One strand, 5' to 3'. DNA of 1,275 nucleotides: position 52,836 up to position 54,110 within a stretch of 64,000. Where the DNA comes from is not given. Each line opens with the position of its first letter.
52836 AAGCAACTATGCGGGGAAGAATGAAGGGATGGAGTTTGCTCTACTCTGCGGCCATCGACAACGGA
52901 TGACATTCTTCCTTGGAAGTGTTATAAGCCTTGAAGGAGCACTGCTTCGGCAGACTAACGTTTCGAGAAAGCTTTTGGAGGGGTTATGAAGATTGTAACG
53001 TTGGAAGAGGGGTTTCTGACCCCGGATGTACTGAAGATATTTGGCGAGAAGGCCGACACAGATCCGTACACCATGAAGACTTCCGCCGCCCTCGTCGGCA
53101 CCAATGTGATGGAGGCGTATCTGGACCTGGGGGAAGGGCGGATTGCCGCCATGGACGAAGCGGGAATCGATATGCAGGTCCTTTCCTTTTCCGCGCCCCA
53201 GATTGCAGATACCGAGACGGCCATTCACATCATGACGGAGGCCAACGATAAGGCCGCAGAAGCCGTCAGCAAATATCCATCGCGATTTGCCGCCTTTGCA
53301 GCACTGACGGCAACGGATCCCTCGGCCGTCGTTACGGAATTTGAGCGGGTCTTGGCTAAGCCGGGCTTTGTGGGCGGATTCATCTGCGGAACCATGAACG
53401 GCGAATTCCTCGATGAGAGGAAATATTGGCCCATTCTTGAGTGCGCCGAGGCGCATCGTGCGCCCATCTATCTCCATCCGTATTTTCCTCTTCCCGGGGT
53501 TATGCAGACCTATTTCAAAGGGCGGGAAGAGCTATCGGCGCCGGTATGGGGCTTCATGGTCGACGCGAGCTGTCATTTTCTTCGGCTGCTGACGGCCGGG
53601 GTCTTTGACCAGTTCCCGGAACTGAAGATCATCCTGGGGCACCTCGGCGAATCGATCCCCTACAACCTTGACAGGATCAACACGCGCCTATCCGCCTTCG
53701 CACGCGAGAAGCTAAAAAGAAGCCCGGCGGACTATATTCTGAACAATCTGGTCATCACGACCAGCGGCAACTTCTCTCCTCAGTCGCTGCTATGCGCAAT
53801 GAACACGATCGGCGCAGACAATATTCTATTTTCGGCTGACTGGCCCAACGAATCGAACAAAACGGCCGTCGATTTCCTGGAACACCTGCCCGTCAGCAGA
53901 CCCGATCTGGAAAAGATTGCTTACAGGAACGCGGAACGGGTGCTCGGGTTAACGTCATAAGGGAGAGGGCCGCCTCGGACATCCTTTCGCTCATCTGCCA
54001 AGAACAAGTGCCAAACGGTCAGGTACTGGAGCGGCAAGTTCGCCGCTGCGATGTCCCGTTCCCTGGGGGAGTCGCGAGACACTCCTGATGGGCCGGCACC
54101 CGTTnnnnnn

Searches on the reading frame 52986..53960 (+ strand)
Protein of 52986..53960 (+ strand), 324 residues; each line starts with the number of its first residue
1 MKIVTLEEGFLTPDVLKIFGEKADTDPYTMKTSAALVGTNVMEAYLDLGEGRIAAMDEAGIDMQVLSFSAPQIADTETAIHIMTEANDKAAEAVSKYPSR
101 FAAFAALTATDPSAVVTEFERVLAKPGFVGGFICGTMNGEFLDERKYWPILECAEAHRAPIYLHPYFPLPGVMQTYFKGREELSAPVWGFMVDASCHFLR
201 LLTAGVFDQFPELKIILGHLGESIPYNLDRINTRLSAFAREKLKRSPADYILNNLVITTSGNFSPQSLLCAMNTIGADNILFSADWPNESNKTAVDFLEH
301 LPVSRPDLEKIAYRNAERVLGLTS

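Call 33: search_protein_families(library=pfam, proteins=[window:52986-53960:+], max_evalue=0.00001)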
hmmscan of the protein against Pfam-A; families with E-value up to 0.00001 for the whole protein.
window:52986-53960:+ (324 aa): 1 family
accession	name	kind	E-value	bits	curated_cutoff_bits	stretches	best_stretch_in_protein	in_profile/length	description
PF04909.20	Amidohydro_2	-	9.1e-34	118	26.4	1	51-322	23-289/289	Amidohydrolase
